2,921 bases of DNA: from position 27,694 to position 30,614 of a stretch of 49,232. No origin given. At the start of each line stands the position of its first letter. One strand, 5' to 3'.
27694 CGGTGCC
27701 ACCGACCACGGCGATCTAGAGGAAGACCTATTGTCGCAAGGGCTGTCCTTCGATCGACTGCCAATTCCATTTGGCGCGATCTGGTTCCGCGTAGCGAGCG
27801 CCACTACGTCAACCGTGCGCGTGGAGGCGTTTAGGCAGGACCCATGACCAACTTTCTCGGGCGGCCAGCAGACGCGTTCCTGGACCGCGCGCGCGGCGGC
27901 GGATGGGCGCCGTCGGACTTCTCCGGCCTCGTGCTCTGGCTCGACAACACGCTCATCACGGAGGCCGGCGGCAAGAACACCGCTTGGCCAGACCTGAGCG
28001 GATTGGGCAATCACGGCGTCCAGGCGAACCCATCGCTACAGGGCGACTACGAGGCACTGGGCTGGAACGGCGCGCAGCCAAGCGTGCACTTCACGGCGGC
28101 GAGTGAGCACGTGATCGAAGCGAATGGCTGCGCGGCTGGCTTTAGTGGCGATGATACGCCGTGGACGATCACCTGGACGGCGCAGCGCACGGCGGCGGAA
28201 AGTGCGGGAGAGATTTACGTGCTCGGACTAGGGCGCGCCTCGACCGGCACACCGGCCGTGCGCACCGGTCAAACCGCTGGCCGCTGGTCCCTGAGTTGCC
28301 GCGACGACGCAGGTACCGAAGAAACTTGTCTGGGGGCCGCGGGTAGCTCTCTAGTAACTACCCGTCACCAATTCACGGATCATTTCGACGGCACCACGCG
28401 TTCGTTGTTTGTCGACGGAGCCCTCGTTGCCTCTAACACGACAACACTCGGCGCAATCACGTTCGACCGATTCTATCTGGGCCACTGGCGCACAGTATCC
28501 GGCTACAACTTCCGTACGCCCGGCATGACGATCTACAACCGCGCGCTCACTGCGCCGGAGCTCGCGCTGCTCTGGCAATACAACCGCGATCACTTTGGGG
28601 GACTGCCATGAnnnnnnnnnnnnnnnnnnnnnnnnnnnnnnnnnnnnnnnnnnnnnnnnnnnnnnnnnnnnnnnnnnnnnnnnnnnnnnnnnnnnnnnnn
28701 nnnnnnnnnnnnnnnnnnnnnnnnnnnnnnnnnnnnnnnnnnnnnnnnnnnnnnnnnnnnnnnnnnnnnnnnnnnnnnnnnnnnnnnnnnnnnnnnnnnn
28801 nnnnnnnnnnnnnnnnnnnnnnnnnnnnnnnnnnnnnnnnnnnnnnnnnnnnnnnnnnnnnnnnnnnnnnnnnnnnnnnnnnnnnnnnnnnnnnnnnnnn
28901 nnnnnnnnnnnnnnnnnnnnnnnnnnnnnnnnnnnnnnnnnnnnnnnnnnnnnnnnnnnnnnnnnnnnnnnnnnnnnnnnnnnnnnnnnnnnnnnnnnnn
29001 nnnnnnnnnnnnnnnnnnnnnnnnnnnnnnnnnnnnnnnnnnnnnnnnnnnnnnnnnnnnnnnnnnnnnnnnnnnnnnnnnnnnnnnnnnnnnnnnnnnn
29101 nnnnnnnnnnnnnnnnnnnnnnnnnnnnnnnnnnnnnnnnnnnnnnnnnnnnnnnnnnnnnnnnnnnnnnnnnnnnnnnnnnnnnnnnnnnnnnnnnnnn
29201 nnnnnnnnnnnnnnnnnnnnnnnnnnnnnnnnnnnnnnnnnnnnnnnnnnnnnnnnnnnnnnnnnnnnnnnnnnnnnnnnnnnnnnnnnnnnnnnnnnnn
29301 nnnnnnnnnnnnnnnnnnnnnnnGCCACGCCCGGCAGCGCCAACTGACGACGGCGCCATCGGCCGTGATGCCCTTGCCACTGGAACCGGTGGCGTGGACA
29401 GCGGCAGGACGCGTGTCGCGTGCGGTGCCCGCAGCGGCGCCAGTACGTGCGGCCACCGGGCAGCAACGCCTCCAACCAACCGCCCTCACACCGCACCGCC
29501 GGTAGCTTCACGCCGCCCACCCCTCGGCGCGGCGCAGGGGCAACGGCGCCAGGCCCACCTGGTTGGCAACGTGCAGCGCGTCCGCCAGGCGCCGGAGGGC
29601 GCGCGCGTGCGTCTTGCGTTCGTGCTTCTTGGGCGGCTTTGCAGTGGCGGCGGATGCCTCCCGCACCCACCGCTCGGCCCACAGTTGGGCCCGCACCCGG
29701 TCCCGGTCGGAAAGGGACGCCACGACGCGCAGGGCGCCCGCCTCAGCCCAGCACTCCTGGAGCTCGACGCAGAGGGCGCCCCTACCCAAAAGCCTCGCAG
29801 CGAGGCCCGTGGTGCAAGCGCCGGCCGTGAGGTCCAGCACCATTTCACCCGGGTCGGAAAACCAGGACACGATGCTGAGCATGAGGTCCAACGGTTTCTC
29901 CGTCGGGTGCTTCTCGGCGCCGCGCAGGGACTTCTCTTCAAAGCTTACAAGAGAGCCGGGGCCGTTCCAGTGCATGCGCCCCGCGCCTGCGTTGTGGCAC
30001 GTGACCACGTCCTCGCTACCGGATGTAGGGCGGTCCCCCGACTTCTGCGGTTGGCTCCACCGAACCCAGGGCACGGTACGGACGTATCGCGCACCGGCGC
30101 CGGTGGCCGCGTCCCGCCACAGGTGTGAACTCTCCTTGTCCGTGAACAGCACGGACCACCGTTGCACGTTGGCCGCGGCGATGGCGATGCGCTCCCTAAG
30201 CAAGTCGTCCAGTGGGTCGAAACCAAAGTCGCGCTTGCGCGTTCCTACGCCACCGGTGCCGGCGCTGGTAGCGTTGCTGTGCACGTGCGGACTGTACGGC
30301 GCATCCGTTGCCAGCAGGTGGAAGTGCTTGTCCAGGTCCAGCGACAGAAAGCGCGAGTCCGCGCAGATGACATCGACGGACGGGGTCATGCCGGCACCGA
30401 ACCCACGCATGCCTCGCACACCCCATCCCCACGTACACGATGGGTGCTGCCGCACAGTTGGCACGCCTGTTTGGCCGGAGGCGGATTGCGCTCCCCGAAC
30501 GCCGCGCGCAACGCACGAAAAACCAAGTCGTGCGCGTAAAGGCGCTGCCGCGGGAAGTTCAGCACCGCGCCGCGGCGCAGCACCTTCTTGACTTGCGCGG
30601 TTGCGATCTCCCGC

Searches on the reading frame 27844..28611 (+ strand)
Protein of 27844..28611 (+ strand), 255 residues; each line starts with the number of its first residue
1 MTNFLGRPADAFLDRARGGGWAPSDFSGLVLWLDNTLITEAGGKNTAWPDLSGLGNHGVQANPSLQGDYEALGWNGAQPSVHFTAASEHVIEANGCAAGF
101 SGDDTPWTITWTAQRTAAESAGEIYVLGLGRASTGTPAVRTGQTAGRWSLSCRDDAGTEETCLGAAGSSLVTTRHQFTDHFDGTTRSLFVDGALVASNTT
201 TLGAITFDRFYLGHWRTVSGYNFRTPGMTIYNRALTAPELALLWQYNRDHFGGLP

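Call 50: search_protein_families(library=pfam, proteins=[window:27844-28611:+], max_evalue=0.01)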
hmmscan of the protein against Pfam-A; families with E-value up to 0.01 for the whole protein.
window:27844-28611:+ (255 aa): 1 family
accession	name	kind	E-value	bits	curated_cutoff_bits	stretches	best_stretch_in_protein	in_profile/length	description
PF13385.13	Laminin_G_3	-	6.3e-07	30.1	27.6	1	106-240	18-150/151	Concanavalin A-like lectin/glucanases superfamily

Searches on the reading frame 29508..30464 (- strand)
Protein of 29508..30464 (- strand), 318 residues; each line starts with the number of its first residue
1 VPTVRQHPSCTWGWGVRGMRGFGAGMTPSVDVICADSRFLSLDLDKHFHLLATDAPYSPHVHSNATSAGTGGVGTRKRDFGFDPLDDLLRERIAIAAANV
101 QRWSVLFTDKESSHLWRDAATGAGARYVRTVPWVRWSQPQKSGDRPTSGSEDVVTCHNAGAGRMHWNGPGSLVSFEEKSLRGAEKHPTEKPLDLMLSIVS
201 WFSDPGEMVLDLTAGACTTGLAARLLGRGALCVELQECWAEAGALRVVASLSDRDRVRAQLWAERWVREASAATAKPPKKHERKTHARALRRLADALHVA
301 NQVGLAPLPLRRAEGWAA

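Call 76: search_protein_families(library=pfam, proteins=[window:29508-30464:-], max_evalue=0.001)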
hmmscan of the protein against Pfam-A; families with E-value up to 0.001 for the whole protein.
window:29508-30464:- (318 aa): 1 family
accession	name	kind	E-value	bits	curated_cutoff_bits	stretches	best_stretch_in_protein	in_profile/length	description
PF01555.25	N6_N4_Mtase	-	1.2e-10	42.1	26.7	1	174-237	150-213/221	DNA methylase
